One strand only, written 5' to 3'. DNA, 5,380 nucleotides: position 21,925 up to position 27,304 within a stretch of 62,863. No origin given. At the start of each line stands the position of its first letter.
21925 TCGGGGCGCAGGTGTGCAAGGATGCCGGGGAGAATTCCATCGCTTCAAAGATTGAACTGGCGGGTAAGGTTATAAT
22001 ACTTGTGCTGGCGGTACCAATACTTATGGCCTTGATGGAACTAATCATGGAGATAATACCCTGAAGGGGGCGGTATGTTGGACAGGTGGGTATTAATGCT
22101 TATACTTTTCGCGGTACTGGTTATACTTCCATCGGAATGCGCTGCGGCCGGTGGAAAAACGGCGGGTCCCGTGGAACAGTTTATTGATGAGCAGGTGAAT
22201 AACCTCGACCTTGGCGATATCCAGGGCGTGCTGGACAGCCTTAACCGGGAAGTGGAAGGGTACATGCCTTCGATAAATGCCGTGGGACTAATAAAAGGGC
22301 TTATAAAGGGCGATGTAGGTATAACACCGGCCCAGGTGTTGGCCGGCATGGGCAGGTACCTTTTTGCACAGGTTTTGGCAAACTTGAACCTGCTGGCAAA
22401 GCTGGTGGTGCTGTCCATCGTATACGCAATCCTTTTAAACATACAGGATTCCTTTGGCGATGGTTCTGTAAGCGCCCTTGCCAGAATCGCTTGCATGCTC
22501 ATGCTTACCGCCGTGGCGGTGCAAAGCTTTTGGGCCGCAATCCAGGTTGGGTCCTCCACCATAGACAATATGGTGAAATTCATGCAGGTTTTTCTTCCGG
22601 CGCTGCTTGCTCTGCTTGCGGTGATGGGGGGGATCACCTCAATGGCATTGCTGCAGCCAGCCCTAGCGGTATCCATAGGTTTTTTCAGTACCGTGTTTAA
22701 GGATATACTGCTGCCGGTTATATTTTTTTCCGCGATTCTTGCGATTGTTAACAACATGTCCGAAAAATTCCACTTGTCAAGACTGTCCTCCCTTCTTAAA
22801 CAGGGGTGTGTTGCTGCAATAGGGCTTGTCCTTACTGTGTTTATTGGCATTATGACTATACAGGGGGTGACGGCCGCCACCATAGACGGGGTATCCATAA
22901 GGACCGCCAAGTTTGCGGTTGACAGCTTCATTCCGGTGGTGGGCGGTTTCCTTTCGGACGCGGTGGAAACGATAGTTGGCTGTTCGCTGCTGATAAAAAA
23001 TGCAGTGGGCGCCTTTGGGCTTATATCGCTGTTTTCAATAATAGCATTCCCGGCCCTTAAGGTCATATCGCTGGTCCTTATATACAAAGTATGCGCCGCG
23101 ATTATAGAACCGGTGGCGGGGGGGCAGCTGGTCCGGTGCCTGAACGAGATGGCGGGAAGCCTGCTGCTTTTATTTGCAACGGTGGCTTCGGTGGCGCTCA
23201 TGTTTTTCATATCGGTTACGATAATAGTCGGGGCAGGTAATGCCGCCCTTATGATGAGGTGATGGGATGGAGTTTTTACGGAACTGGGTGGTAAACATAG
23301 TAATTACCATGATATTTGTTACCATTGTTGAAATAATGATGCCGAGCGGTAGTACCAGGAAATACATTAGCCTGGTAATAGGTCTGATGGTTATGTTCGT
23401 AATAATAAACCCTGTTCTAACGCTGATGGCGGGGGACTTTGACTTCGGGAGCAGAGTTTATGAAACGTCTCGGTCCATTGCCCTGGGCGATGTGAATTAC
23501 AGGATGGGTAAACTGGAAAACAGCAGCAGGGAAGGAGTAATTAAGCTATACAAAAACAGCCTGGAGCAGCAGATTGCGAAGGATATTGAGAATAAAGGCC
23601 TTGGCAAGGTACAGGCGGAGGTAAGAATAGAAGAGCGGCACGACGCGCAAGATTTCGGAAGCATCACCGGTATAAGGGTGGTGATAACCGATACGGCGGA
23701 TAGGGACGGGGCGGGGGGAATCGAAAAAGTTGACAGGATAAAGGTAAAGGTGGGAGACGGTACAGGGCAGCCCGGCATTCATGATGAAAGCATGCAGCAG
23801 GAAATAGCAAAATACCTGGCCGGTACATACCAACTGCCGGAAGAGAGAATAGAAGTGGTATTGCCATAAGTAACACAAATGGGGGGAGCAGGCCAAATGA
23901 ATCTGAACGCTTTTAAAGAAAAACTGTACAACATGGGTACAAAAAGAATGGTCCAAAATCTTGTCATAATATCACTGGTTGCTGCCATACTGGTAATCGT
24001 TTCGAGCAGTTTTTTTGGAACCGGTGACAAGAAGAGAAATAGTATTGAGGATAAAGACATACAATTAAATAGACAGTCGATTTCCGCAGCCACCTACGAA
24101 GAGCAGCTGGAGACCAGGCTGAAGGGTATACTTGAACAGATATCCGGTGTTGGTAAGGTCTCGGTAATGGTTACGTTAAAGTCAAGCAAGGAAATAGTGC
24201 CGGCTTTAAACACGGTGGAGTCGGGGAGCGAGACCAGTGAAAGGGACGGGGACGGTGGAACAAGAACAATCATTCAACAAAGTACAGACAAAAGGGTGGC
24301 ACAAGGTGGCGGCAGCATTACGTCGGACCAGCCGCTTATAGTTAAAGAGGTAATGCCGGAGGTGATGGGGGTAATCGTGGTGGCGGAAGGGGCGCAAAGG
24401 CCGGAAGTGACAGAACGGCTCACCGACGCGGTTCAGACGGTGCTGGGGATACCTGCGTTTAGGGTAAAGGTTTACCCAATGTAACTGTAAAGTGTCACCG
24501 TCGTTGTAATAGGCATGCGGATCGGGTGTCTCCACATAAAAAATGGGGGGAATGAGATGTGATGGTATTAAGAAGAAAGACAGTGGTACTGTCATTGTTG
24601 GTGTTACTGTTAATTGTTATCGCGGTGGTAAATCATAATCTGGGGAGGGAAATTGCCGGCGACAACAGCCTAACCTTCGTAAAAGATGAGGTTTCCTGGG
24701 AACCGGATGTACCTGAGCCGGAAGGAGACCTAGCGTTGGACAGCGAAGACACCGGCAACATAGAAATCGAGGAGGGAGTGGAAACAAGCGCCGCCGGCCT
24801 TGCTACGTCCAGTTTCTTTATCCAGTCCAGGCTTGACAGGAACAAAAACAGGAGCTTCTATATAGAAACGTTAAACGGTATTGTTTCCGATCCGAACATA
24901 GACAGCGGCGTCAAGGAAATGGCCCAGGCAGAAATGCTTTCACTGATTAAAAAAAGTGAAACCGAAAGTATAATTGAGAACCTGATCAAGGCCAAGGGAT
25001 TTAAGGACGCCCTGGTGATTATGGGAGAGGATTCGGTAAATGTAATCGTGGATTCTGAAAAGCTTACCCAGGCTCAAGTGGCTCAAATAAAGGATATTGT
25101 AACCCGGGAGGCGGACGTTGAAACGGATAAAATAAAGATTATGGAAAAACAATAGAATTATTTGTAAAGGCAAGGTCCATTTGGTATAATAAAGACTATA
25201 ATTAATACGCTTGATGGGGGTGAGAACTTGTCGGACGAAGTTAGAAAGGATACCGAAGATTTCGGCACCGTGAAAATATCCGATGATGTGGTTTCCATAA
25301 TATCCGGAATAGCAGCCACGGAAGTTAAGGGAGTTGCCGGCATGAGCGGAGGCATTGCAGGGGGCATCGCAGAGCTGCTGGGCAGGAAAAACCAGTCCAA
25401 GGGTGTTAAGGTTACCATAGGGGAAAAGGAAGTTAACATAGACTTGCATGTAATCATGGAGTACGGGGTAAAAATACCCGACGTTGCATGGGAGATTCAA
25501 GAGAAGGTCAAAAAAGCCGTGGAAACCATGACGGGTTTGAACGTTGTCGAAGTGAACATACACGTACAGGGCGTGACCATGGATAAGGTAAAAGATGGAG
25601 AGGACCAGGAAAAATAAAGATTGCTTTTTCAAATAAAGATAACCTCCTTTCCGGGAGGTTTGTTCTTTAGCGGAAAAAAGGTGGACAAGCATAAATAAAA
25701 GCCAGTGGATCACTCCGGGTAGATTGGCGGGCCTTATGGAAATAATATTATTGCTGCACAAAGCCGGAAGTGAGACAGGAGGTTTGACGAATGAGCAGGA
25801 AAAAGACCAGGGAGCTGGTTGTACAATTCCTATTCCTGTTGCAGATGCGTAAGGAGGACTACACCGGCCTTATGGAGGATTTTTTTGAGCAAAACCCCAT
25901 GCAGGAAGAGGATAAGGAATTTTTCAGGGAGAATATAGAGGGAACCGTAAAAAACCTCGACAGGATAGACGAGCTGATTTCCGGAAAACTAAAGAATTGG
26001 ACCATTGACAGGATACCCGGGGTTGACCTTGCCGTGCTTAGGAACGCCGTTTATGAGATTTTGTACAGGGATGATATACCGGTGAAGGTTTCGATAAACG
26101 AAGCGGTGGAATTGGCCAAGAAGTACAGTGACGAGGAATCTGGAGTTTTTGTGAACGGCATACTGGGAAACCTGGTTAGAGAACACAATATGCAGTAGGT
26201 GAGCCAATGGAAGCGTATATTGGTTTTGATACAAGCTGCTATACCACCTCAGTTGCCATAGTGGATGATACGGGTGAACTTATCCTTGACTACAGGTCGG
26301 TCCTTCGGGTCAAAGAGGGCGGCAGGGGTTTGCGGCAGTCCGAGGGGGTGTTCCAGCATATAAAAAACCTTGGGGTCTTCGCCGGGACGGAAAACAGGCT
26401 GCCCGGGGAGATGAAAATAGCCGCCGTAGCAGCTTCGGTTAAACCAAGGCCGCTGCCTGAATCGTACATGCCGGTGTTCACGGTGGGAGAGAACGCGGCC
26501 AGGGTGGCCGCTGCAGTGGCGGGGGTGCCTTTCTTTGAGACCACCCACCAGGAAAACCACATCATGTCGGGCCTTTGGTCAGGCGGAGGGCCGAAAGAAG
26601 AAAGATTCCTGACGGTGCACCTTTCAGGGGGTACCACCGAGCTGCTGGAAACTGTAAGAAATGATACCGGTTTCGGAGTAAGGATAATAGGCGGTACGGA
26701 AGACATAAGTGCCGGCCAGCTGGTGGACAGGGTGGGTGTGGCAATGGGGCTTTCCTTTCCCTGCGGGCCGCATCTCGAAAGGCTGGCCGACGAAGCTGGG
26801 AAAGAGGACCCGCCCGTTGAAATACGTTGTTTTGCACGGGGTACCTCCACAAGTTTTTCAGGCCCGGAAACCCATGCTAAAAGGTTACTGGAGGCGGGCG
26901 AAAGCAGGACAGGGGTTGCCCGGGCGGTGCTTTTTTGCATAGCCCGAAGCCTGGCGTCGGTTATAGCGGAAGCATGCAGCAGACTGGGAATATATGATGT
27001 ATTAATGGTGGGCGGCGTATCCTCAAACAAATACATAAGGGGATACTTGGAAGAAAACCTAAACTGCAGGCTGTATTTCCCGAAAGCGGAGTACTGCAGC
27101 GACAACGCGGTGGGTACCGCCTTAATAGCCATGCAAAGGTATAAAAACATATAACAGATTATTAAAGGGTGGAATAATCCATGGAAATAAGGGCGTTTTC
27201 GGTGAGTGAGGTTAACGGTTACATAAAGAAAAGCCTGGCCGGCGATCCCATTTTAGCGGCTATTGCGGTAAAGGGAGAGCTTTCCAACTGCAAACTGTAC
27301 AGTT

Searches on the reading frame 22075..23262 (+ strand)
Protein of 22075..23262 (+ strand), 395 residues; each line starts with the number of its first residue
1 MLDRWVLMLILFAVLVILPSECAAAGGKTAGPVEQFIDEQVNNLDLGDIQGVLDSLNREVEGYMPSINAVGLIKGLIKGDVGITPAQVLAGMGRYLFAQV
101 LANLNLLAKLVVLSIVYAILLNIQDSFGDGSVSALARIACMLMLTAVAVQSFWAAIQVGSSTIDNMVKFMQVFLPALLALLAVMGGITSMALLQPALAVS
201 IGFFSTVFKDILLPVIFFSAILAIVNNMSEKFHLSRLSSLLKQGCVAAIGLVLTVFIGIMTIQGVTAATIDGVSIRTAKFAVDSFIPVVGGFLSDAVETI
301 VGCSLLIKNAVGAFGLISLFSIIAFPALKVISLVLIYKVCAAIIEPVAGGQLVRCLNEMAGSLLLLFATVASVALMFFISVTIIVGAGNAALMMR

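Call 41: search_protein_families(library=pfam, proteins=[window:22075-23262:+], max_evalue=0.00001)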
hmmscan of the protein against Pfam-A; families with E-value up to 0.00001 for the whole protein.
window:22075-23262:+ (395 aa): 1 family
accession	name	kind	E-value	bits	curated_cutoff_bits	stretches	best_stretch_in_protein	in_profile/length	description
PF09546.15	Spore_III_AE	-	8.6e-102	341.1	27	1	71-388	5-321/321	Stage III sporulation protein AE (spore_III_AE)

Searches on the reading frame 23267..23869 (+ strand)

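Call 41: search_protein_families(library=pfam, proteins=[window:23267-23869:+], max_evalue=0.00001)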
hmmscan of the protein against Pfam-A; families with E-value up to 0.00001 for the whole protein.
window:23267-23869:+ (200 aa): 1 family
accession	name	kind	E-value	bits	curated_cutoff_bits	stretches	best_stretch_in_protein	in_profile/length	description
PF09581.16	Spore_III_AF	-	1.5e-42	146.1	28.3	1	12-197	1-184/185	Stage III sporulation protein AF (Spore_III_AF)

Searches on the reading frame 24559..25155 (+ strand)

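Call 84: search_protein_families(library=pfam, proteins=[window:24559-25155:+], max_evalue=0.01)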
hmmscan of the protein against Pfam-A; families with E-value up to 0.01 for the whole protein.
window:24559-25155:+ (198 aa): 1 family
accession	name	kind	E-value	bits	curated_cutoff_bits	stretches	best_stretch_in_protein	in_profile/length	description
PF12685.13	SpoIIIAH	-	1.3e-42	146.3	30.6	1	6-194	1-191/191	SpoIIIAH-like protein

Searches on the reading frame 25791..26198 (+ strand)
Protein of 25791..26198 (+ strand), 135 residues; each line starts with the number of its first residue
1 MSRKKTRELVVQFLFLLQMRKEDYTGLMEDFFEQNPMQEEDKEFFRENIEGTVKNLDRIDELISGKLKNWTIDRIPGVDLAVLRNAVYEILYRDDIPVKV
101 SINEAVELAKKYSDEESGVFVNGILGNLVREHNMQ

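Call 41: search_protein_families(library=pfam, proteins=[window:25791-26198:+], max_evalue=0.00001)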
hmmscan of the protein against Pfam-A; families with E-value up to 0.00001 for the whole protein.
window:25791-26198:+ (135 aa): 1 family
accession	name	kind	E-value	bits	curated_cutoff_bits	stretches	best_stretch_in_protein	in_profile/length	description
PF01029.23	NusB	-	2.9e-38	131.7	23.1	1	5-130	2-133/133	NusB family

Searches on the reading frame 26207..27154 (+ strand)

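Call 41: search_protein_families(library=pfam, proteins=[window:26207-27154:+], max_evalue=0.00001)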
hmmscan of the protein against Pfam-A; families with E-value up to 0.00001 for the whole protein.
window:26207-27154:+ (315 aa): 1 family
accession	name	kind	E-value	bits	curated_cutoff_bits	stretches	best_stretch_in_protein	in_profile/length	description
PF00814.31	TsaD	-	1.6e-23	84.2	24.8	1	92-303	67-261/264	tRNA N6-adenosine threonylcarbamoyltransferase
